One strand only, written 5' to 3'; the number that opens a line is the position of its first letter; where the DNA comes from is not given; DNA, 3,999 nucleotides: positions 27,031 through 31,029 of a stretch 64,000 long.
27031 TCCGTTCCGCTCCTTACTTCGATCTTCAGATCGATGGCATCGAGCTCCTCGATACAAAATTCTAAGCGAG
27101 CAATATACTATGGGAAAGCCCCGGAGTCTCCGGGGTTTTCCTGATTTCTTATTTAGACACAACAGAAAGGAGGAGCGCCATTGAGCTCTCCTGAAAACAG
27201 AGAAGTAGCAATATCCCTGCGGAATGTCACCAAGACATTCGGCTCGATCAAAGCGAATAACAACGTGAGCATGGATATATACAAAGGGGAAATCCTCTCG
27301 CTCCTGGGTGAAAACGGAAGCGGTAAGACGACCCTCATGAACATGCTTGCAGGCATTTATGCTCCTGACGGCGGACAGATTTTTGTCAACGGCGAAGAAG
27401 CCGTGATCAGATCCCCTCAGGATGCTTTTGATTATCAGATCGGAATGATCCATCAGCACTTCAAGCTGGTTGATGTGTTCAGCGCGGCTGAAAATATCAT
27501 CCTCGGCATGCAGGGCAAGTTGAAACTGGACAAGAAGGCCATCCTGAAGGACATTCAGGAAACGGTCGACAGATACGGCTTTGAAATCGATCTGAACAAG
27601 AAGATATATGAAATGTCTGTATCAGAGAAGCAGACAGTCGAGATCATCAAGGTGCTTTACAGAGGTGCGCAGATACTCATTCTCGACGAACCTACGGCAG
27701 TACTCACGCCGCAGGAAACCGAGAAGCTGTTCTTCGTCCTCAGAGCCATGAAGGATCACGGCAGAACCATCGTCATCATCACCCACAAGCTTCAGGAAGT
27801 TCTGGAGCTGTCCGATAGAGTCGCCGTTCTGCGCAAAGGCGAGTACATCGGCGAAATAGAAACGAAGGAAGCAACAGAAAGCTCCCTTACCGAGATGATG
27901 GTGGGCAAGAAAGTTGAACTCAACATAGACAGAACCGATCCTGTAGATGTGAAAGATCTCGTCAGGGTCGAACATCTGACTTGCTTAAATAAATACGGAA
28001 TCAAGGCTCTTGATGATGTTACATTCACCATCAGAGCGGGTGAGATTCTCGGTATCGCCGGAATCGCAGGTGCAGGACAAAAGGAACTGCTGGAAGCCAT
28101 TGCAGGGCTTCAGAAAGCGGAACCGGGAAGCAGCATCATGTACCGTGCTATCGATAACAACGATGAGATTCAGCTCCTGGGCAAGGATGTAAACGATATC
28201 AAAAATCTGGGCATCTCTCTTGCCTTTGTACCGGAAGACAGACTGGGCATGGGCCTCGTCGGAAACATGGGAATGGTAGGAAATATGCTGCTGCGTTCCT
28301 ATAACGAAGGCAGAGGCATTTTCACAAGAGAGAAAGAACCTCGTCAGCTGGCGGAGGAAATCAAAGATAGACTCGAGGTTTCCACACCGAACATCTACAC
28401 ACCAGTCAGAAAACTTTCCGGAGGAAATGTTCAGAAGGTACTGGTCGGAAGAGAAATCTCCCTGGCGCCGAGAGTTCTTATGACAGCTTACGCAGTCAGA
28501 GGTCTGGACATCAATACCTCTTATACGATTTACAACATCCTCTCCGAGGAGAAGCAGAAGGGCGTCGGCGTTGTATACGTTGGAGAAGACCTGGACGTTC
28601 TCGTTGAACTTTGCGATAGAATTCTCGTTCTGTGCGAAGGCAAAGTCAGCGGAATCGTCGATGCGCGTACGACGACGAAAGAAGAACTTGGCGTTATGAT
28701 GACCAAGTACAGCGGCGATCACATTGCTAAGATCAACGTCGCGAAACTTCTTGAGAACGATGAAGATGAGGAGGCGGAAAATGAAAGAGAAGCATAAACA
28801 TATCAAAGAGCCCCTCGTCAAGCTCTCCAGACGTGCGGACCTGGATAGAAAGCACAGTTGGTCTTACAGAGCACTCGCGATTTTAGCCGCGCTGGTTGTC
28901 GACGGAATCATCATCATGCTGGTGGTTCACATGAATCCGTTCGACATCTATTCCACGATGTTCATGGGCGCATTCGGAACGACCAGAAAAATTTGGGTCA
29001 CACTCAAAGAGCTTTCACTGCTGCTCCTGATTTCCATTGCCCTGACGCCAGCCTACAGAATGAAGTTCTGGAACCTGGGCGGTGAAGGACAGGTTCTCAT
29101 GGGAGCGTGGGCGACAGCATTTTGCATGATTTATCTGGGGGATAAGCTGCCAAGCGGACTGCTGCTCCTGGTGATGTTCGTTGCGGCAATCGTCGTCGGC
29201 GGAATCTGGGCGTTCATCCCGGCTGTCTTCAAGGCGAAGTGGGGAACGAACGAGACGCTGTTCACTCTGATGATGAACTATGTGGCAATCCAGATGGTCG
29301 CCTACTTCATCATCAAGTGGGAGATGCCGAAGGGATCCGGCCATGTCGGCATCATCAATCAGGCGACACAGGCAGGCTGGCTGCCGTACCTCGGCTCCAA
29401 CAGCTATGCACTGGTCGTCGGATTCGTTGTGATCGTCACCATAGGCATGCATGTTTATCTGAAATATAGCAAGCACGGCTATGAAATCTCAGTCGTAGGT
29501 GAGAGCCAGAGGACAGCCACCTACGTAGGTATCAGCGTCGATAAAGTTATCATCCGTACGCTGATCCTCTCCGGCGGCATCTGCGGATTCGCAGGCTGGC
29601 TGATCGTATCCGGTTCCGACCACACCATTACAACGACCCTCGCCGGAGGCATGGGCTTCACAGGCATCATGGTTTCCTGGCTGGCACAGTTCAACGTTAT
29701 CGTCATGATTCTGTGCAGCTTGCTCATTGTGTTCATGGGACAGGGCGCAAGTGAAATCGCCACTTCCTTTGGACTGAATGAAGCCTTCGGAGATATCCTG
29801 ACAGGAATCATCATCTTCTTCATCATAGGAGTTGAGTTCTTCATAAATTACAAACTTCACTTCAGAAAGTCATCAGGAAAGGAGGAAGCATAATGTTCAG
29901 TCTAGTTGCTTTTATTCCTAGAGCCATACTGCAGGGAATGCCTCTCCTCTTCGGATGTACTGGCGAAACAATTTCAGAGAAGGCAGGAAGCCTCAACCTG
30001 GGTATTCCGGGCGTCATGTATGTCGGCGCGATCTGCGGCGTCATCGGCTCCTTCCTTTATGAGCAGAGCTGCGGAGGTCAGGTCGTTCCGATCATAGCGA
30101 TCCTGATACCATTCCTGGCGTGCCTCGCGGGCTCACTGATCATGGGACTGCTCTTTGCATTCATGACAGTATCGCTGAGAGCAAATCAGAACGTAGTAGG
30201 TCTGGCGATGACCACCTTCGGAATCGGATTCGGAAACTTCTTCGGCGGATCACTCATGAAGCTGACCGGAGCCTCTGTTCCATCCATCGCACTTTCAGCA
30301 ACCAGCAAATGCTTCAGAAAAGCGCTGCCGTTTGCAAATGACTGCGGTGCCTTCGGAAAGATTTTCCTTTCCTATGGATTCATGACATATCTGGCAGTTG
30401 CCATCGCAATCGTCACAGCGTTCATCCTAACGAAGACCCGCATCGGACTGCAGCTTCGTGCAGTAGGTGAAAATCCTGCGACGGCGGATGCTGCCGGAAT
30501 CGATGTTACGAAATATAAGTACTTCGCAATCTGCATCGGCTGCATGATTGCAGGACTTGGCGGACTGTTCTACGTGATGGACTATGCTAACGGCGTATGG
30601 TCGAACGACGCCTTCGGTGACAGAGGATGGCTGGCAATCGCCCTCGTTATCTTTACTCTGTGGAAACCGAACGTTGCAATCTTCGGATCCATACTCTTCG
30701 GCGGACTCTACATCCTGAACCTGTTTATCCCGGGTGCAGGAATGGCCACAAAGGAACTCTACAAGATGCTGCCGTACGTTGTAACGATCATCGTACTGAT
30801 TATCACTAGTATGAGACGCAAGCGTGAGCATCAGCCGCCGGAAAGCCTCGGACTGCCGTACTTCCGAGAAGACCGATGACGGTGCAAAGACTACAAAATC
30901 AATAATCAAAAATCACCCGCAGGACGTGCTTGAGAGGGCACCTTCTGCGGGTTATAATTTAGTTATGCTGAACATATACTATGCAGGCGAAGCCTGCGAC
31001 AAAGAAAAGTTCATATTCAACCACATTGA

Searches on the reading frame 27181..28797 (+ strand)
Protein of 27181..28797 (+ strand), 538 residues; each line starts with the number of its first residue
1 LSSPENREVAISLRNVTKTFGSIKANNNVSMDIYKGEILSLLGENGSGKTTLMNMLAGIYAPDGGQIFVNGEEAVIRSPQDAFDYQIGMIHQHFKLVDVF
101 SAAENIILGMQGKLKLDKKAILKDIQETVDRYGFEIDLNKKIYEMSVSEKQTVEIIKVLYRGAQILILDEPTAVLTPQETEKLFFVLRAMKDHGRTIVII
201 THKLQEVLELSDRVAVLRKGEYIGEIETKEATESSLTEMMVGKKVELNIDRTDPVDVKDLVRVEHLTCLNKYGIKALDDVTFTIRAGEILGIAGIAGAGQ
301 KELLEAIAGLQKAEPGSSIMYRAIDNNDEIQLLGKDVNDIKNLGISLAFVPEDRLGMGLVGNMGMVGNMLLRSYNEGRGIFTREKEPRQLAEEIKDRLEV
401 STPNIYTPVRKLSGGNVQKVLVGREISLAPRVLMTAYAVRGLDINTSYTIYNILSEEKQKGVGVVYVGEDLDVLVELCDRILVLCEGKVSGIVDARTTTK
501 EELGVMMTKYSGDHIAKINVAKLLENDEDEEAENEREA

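Call 45: search_protein_families(library=pfam, proteins=[window:27181-28797:+])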
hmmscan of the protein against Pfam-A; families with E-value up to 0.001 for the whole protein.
window:27181-28797:+ (538 aa): 4 families
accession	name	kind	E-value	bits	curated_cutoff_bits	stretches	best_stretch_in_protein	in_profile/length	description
PF00005.33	ABC_tran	-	1e-41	143.2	25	2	27-173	2-137/137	ABC transporter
PF13304.12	AAA_21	-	2.5e-05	24.9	27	0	40-72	3-35/304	AAA domain, putative AbiEii toxin, Type IV TA system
PF00006.31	ATP-synt_ab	-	0.00032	20.8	29.5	0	273-313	1-40/213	ATP synthase alpha/beta family, nucleotide-binding domain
PF13604.12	AAA_30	-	0.00051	20.3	27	0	39-70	21-52/191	AAA domain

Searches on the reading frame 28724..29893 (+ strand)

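Call 45: search_protein_families(library=pfam, proteins=[window:28724-29893:+])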
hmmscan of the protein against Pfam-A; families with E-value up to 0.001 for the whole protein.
window:28724-29893:+ (389 aa): 1 family
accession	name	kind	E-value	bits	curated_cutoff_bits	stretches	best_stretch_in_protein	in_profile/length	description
PF02653.21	BPD_transp_2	-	1.3e-25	90.5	26.8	1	97-367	9-268/269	Branched-chain amino acid transport system / permease component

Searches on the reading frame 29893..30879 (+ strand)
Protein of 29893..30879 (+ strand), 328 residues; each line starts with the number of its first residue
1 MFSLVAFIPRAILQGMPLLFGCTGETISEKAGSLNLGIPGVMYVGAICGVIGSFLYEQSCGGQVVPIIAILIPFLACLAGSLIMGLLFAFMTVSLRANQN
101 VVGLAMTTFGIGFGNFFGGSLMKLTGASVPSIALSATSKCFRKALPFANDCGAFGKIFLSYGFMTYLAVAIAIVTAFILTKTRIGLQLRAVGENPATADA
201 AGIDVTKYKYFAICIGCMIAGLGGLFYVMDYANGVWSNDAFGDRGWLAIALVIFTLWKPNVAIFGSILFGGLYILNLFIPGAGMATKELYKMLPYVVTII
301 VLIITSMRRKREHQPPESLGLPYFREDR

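Call 45: search_protein_families(library=pfam, proteins=[window:29893-30879:+])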
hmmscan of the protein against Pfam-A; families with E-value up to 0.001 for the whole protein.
window:29893-30879:+ (328 aa): 1 family
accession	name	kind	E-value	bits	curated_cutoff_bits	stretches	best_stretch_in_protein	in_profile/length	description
PF02653.21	BPD_transp_2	-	1.3e-30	106.9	26.8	1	11-302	5-269/269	Branched-chain amino acid transport system / permease component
